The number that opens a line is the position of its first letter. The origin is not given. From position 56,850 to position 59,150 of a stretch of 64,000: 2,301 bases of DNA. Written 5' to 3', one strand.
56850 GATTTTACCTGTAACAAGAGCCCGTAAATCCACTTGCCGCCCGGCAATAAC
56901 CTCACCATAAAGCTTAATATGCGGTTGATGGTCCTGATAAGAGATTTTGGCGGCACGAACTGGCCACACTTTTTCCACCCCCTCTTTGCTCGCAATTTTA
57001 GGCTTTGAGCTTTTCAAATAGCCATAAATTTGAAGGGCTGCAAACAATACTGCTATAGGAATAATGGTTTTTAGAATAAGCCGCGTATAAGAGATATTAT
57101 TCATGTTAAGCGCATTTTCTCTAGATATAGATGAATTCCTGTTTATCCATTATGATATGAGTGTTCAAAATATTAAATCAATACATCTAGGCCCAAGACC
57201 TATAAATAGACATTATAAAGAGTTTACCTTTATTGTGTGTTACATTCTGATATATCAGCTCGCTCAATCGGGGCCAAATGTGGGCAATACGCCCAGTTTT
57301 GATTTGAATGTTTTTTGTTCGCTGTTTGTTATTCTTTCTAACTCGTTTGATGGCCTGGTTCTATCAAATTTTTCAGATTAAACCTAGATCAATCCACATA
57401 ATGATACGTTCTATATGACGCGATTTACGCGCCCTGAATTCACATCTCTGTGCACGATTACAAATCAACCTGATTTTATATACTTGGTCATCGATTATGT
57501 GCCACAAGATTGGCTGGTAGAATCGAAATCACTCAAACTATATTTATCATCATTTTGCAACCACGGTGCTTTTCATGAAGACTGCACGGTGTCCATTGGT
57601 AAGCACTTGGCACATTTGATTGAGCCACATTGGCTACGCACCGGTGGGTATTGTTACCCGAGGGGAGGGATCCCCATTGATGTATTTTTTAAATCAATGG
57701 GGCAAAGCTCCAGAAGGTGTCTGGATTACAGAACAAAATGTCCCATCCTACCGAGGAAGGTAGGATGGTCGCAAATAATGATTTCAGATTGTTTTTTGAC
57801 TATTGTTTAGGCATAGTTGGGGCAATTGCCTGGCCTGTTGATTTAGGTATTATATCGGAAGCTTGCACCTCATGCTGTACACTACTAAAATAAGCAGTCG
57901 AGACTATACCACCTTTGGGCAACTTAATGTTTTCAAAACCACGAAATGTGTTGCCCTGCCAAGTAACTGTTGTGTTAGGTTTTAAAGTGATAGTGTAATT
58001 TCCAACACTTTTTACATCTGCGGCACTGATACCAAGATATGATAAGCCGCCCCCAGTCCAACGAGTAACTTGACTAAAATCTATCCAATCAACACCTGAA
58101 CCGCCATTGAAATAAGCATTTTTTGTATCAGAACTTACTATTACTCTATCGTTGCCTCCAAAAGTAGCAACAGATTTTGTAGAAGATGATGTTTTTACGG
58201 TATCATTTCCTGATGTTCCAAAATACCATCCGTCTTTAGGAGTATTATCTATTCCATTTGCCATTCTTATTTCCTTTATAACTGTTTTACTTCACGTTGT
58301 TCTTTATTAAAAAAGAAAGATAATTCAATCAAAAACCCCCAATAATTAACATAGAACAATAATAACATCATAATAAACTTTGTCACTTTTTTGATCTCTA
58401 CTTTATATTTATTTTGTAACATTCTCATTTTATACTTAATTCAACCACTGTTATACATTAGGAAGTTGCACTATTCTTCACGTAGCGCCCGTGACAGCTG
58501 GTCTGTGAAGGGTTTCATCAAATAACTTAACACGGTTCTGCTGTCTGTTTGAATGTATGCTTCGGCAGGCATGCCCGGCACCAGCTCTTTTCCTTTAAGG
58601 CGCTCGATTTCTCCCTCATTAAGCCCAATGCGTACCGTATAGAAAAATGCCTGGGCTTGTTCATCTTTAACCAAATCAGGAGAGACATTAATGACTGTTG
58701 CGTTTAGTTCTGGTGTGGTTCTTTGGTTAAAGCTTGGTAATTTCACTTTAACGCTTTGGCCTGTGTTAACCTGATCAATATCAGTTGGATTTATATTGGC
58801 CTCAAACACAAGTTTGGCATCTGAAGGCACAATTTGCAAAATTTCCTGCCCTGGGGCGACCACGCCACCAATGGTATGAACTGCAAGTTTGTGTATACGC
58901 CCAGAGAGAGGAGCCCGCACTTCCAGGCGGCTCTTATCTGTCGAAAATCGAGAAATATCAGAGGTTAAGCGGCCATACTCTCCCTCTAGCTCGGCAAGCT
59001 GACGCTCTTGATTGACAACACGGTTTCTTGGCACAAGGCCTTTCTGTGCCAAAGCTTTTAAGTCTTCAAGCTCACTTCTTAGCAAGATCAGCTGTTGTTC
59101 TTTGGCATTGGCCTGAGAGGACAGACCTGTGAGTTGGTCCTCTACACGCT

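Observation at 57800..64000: Complete tolC-ABC-HlyD type I secretion locus with a tiny RTX-like candidate cargo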

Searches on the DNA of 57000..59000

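Call 59: search_rna_families(source=window, start=57000, end=59000, threshold=evalue, max_evalue=1)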
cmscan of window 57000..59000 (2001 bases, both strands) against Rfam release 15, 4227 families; matches with E-value up to 1: 1.
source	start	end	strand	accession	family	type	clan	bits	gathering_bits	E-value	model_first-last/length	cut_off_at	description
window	57637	57759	+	RF02928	Actinomyces-1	Gene; sRNA;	-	22.6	39.1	0.87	1-110/110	no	Actinomyces-1 RNA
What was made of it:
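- Tried and rejected: Rfam on 57000-59000: one sub-threshold chance hit (call 59).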
